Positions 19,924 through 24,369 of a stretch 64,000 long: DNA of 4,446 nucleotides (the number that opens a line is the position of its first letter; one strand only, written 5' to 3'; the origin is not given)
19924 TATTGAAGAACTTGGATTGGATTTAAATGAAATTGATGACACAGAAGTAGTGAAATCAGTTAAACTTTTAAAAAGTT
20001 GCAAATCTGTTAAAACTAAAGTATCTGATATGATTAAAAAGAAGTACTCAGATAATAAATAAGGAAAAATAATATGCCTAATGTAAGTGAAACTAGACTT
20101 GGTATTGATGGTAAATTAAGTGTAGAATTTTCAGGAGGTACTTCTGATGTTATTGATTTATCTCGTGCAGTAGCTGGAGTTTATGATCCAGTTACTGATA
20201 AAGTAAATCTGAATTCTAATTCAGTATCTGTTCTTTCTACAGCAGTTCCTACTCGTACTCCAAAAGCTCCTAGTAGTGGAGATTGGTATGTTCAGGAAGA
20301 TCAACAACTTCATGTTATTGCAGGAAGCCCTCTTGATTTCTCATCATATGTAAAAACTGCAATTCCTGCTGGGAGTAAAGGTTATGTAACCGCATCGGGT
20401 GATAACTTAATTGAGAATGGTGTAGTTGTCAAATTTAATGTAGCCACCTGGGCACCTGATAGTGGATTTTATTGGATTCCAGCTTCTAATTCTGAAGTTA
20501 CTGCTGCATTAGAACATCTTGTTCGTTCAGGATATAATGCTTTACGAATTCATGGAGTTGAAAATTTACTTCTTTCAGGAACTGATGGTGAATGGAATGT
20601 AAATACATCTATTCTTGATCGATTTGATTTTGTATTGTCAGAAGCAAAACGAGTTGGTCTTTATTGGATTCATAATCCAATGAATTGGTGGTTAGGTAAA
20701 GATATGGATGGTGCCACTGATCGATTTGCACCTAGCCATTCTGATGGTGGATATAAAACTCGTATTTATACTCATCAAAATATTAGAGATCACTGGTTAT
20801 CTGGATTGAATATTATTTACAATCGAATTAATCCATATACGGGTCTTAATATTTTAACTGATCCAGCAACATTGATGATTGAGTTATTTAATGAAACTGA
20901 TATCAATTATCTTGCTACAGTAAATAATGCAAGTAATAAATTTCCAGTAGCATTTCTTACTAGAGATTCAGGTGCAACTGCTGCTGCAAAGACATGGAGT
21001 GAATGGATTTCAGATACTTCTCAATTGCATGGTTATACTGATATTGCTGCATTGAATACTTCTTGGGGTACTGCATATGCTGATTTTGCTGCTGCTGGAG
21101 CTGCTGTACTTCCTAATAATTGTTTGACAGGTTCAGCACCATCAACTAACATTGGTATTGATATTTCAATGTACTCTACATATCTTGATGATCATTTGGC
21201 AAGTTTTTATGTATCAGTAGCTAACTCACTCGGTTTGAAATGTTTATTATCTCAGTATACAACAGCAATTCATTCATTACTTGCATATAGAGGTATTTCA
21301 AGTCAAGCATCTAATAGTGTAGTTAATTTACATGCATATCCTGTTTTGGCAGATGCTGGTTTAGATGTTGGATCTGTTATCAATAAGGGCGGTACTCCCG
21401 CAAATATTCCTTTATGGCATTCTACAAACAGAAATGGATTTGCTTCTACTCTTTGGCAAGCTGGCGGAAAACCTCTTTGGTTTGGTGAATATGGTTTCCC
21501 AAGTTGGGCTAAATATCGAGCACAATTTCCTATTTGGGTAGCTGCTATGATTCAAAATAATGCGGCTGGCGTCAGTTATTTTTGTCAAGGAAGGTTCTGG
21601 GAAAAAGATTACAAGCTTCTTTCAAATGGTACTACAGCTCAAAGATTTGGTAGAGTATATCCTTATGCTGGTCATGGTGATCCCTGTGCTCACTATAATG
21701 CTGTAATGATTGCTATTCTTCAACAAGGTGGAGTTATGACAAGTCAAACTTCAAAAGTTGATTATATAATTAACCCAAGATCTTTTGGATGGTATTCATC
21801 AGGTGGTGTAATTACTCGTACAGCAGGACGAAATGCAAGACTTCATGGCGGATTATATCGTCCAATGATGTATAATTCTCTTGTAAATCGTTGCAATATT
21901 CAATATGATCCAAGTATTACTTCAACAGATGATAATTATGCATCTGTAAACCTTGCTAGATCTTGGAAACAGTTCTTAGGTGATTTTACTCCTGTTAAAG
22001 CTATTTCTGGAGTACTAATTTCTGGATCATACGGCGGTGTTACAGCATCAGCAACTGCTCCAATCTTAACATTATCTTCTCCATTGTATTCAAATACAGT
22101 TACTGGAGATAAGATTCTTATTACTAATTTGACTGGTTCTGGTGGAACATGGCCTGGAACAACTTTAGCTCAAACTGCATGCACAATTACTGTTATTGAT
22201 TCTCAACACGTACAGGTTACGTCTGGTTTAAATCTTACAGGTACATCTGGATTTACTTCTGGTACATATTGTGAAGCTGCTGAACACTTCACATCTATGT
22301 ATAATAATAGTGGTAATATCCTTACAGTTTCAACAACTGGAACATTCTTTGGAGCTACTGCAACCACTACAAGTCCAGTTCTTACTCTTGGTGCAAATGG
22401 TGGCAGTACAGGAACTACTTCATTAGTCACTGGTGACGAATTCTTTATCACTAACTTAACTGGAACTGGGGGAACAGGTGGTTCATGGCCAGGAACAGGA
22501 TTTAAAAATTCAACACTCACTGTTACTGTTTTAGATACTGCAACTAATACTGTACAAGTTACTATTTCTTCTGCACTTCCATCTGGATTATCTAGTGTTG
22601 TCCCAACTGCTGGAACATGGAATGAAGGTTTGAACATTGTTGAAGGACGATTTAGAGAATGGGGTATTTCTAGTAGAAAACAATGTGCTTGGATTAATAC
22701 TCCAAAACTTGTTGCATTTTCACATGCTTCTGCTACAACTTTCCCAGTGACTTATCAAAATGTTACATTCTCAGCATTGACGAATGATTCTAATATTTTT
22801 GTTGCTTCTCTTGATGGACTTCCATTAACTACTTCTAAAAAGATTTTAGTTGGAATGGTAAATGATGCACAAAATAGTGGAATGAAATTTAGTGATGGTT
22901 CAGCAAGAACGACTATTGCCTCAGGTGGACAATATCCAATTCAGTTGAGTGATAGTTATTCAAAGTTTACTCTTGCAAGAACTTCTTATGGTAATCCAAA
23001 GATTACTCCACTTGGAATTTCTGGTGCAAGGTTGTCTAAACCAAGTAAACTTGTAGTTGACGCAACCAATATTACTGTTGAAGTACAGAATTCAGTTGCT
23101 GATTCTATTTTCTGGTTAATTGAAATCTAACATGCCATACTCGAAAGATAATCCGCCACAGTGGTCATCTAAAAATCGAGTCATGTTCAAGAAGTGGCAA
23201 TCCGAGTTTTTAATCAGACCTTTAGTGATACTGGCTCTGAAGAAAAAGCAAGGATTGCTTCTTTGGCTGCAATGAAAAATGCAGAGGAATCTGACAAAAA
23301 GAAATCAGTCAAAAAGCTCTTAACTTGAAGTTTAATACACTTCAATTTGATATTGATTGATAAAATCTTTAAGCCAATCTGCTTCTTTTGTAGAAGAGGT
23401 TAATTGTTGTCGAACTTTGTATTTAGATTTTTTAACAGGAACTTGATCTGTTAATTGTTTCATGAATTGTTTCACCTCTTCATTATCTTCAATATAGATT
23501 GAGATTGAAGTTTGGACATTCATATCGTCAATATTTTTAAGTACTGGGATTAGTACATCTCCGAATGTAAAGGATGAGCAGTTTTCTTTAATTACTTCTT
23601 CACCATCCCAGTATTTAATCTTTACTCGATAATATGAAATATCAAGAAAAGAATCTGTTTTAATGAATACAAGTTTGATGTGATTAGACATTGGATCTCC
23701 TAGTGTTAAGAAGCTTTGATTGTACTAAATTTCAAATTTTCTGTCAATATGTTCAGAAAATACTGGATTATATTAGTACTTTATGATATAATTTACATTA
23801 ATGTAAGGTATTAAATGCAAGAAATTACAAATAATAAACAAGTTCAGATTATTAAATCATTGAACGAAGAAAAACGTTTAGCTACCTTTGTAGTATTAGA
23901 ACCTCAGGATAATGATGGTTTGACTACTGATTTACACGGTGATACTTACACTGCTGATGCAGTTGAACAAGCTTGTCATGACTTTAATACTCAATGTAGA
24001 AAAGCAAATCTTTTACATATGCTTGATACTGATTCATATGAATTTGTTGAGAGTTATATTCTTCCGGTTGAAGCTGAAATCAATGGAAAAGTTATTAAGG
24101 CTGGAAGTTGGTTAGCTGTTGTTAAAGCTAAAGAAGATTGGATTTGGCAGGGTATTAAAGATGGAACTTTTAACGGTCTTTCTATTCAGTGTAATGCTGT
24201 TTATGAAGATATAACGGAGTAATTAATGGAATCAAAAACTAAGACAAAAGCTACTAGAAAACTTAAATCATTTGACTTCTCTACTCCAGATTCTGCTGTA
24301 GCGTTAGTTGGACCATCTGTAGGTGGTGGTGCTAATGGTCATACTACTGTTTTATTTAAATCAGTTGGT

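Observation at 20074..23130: Spike-like 1018-aa protein encoded between portal and head genes shares a conserved N-terminal adaptor with the SGNH-hydrolase spike at 43215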

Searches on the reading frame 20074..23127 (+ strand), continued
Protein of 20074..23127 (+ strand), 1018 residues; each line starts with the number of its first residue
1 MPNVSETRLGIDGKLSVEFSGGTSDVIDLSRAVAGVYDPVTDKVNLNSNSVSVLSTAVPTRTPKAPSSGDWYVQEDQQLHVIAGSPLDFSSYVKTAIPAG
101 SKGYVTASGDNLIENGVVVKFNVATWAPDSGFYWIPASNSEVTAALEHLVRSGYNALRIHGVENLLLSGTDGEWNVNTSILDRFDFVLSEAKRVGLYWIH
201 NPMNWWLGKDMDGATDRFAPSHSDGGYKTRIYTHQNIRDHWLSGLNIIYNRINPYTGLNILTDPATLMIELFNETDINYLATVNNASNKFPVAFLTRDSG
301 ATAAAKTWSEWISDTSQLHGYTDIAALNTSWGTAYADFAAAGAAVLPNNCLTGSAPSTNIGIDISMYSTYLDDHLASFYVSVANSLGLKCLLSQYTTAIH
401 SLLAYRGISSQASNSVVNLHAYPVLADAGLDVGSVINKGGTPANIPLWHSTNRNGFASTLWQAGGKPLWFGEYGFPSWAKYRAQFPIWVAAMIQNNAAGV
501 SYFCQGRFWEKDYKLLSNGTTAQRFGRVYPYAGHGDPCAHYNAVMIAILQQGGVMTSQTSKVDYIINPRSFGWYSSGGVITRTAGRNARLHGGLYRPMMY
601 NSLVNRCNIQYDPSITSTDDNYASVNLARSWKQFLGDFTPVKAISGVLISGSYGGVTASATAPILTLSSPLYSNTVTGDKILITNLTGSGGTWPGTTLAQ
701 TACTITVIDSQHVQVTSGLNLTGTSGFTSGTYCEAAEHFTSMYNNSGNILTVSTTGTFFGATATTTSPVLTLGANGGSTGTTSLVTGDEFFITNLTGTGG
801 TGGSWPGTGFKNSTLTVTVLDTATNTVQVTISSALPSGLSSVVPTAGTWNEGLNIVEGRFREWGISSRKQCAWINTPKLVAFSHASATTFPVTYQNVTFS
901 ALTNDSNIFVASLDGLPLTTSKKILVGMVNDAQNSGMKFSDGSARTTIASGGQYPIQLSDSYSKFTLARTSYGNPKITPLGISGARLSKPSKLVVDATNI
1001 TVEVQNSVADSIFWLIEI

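Call 50: search_solved_structures(query=A4, max_evalue=1, show_alignments=2)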
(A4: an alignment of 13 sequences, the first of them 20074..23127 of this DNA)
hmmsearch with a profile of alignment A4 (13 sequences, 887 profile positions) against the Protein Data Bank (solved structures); distinct sequences matched with E-value up to 1: 6.
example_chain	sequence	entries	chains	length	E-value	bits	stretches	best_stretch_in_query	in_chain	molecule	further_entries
8gf3_A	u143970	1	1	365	8.1e-07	30.6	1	131-272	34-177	GH5 Mannanase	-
9m20_A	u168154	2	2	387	2.3e-05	25.7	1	173-282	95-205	mannan endo-1,4-beta-mannosidase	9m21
3pz9_A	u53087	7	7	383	8.3e-05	23.9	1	172-271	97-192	Mannan endo-1,4-beta-mannosidase. Glycosyl Hydrolase family 5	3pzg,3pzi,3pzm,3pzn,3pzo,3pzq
1rh9_A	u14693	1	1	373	0.0001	23.6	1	170-269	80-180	endo-beta-mannanase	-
6tn6_A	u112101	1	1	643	0.00012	23.4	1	172-271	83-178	Mannan endo-1,4-beta-mannosidase. Glycosyl Hydrolase family 5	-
4qp0_A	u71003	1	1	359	0.00026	22.3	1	173-302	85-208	Endo-beta-mannanase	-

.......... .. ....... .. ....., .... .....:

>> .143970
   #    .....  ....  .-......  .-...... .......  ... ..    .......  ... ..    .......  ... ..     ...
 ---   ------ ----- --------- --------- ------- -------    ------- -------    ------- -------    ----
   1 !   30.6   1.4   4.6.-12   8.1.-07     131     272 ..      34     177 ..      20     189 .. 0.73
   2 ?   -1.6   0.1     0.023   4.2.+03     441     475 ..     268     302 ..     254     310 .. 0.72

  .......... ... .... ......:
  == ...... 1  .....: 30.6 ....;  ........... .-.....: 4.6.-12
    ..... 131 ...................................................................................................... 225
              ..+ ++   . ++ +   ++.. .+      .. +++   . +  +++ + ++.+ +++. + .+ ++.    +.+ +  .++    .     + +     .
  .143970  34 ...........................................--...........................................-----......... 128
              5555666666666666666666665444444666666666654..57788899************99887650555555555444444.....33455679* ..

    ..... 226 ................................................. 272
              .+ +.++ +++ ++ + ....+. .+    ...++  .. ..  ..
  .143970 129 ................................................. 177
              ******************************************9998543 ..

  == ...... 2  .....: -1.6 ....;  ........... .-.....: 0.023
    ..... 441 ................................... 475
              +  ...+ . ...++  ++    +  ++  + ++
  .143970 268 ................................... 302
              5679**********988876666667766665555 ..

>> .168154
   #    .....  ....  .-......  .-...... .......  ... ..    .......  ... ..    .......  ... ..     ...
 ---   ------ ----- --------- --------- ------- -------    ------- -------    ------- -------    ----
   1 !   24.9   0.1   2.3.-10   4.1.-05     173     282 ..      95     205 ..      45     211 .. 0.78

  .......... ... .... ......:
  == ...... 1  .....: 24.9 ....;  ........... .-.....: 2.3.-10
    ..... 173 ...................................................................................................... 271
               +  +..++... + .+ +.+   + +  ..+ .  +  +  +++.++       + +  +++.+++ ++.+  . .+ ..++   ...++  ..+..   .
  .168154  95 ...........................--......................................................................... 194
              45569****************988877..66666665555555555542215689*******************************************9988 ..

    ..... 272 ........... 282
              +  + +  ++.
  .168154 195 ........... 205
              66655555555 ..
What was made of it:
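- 20296..21993 (+): GH5-like (clan GH-A) TIM-barrel core with invariant N273-E274 (ELFNE) and E472 (GEYG). Profile against PDB hits GH5 mannanases, best 8gf3_A at E=8e-7 (call 50).
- On Glycoside hydrolase clan GH-A (GH5-like): ELFNE aligns to ELANE of GH5 mannanases (call 50). Relatedness shows only with a family profile against PDB (E=8e-7, call 50).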

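Call 71: predict_structure(alignment_id=A4)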
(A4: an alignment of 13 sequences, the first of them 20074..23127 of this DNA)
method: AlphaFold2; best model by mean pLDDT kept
length: 1018 residues; sequences in the alignment: 13
mean_pLDDT: 55.3   pTM: 0.56
mean pLDDT of the five models: 55.3, 55.1, 53.4, 49.6, 49.3
residues with pLDDT >= 90: 19; 70-90: 268; 50-70: 241; < 50: 490
segments of 3 or more residues with pLDDT < 50: 1-35, 42-44, 48-122, 128-132, 151-153, 207-229, 271-296, 298-301, 312-325, 330-369, 391-444, 451-481, 497-507, 510-535, 559-630, 695-697, 797-813, 832-834, 836-845, 933-957
pLDDT, mean of each block of 10 residues (from residue 1): 37 43 45 49 47 42 30 28 37 32 31 36 49 62 62 58 65 71 84 69 48 33 44 63 79 83 66 39 33 45 51 45 46 42 32 31 47 57 66 38 35 42 32 31 49 39 30 31 61 52 48 38 37 50 67 56 39 40 34 35 39 41 41 55 85 87 86 73 72 54 83 86 70 72 72 77 75 64 69 53 40 66 76 46 55 66 73 83 73 81 82 78 85 41 33 46 83 73 66 81 71 83
secondary structure, 60 per line:
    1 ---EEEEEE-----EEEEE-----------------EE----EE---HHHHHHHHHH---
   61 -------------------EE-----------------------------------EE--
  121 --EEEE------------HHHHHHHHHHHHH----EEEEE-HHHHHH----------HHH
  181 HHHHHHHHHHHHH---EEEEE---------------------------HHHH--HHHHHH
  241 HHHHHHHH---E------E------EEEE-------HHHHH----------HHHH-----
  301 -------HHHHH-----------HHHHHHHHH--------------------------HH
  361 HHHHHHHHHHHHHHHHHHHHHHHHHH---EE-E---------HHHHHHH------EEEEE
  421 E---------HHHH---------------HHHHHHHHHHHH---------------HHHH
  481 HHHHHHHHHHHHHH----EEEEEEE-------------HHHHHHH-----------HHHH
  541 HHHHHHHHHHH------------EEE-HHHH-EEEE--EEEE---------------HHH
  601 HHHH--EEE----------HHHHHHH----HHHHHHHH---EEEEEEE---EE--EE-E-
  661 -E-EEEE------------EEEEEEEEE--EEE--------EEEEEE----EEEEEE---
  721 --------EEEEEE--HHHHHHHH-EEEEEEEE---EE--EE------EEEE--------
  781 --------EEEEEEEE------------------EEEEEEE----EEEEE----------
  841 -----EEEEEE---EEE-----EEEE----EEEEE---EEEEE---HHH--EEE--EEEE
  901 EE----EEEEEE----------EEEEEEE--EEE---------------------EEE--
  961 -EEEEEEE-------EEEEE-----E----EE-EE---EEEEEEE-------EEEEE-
elements in order (helices of 4 or more, strands of 3 or more residues): E4-9 E15-19 H48-57 E123-126 H139-151 E156-160 H162-167 H178-193 E197-201 H229-232 H235-248 E266-269 H277-281 H292-295 H308-312 H324-332 H359-386 H403-409 E416-421 H431-434 H450-461 H477-494 E499-505 H519-525 H537-551 E564-566 H568-571 E573-576 E579-582 H598-604 E607-609 H620-626 H631-638 E642-648 E664-667 E680-688 E691-693 E702-707 E712-717 E729-734 H737-744 E746-753 E769-772 E789-796 E815-821 E826-830 E846-851 E855-857 E863-866 E871-875 E879-883 E892-894 E897-902 E907-912 E923-929 E932-934 E956-958 E962-968 E976-980 E999-1005 E1013-1017
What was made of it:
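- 20074..20163 (+): N-terminal handle of the 1018-aa protein (residues 1-30, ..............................): an MPxVSE lead followed by a predicted beta-hairpin. AlphaFold2 places strands at residues 4-9 and 15-19, at low confidence (call 71).
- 22624..23130 (+): C-terminal beta-sandwich domain and stop codon. All-beta secondary structure with pLDDT 66-85 (call 71).
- The structure model of the 1018-aa protein is poor (pLDDT 55), and the handle itself is modelled at pLDDT about 40 (call 71).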

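Call 74: fold_search(model_id=the predicted structure, library=pdb)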
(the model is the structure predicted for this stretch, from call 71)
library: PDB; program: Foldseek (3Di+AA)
matches with E <= 10: 1098; with E <= 0.001: 17
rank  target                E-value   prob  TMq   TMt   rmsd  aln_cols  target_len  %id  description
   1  1rh9                  2.8e-05  1.00  0.17  0.41  12.7       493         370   12  Family GH5 endo-beta-mannanase from Lycopersicon esculentum (tomato) (released 2005-04-19)
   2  9m20                  8.4e-05  1.00  0.14  0.34  13.6       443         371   12  GmMAN19-1 from Glycine max (released 2026-02-04)
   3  6moy_A                1.4e-04  1.00  0.21  0.42  12.1       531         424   11  Crystal structure of the E257A mutant of BlMan5B in complex with GlcNAc (co-crystallization) (released 2019-01-30)
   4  4qp0                  1.5e-04  1.00  0.17  0.41  12.3       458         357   14  Crystal Structure Analysis of the Endo-1,4-beta-mannanase from Rhizomucor miehei (released 2014-11-05)
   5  7lr7                  2.0e-04  1.00  0.21  0.42  11.2       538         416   12  Crystal structure of GH5_18 from Streptomyces cattleya in complex with GlcNAc (released 2021-04-07)
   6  6mpc_B                2.4e-04  1.00  0.22  0.43  10.6       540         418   11  Crystal structure of E257A mutant of BlMan5B (released 2019-01-30)
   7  6mp2_A                3.1e-04  1.00  0.21  0.42  11.8       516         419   12  Crystal structure of BlMan5B solved by SIRAS (released 2019-01-30)
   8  8ibs_A                3.8e-04  0.93  0.22  0.30  22.9       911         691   11  Crystal structure of GH42 beta-galactosidase BiBga42A from Bifidobacterium longum subspecies infantis E160A/E318A muta (released 2023-06-07)
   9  6mp7_A                4.3e-04  1.00  0.21  0.40  12.2       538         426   12  Crystal structure of the E257A mutant of BlMan5B in complex with GlcNAc (soaking) (released 2019-01-30)
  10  6mp7_B                4.5e-04  1.00  0.22  0.43  10.7       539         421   11  Crystal structure of the E257A mutant of BlMan5B in complex with GlcNAc (soaking) (released 2019-01-30)
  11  7lr8_B                4.8e-04  0.99  0.20  0.40  12.2       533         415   11  Crystal structure of GH5_18-E153A from Streptomyces cattleya in complex with Manb1-4GlcNAc (released 2021-04-07)
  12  6mpc_A                6.3e-04  1.00  0.22  0.43  10.8       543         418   11  Crystal structure of E257A mutant of BlMan5B (released 2019-01-30)
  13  6mpa_A                6.3e-04  1.00  0.22  0.42  10.7       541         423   11  Crystal structure of BlMan5B in complex with GlcNAc (soaking) (released 2019-01-30)
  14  4lyp_B                7.8e-04  1.00  0.20  0.39  11.2       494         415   10  Crystal Structure of Glycoside Hydrolase Family 5 Mannosidase from Rhizomucor miehei (released 2014-08-06)
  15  6mpa_B                7.8e-04  0.99  0.20  0.39  12.3       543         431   11  Crystal structure of BlMan5B in complex with GlcNAc (soaking) (released 2019-01-30)
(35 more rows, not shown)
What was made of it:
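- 20296..21993 (+): Foldseek hits GH5, GH42 and a beta-mannosidase (call 74).
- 22006..22623 (+): Two tandem Gly/Thr-rich small beta-barrel repeats, resembling a domain of ubiquitin-activating enzyme E1. Foldseek hits to UBA1/UBA6 at E about 0.007-0.02 (call 74). pLDDT 70-87 (call 71).
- On Glycoside hydrolase clan GH-A (GH5-like): However the model has pLDDT 55 and TM-scores of 0.3-0.47 (calls 71, 74).
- Closest known: GH5 beta-mannanases and mannosidases. Same: Fold hits are to GH5, GH42 and a beta-mannosidase (calls 50, 74).
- Closest known: GH5 beta-mannanases and mannosidases. Different: Identity to the matched structures is 10-18% (call 74).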

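Call 99: search_protein_families(library=ncbifam, proteins=[window:20074-23127:+], max_evalue=0.01)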
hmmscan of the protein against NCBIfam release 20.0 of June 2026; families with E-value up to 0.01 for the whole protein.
window:20074-23127:+ (1018 aa): 0 families

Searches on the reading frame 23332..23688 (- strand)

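Call 37: search_protein_families(library=pfam, proteins=[window:23332-23688:-], max_evalue=0.05)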
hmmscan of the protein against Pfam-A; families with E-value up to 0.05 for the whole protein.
window:23332-23688:- (118 aa): 1 family
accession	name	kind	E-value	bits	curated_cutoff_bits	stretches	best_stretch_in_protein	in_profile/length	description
PF19064.5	DUF5760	-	0.024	15.3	27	0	57-88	46-78/86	Family of unknown function (DUF5760)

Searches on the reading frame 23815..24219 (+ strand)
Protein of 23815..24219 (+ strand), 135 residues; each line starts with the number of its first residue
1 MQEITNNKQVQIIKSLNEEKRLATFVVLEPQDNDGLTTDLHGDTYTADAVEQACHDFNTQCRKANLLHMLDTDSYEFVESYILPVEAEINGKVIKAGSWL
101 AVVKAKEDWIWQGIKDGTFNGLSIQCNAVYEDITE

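Call 11: search_protein_families(library=phrogs, proteins=[window:23815-24219:+], max_evalue=0.01)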
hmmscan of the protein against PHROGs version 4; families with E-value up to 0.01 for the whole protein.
window:23815-24219:+ (135 aa): 10 families
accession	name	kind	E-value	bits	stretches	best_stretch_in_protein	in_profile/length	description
phrog_1530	-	other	2.1e-42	146.8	1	3-134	229-355/379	DNA methyltransferase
phrog_3017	-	head and packaging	1.4e-31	111.1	1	4-134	34-158/402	head maturation protease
phrog_34096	-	head and packaging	3.7e-16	59.9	1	9-126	122-233/412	head maturation protease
phrog_13242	-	unknown function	6.1e-13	49.5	1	18-128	317-423/450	-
phrog_9979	-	unknown function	2.5e-10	41.1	1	9-132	34-165/278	-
phrog_15223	-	other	8.6e-10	39.9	1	12-130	5-116/199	protease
phrog_33677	-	head and packaging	3.7e-06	27.3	1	37-133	168-269/564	head maturation protease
phrog_26743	-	unknown function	3.6e-05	24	1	7-126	13-131/465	-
phrog_24841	-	unknown function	0.00011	22.2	1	8-126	11-119/628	-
phrog_24921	-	unknown function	0.0018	18.4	1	11-125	41-167/349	-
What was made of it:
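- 23815..24222 (+): Head maturation protease (S78 type), the right border of the slot. PHROG head maturation protease at E=1e-31 (call 11).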
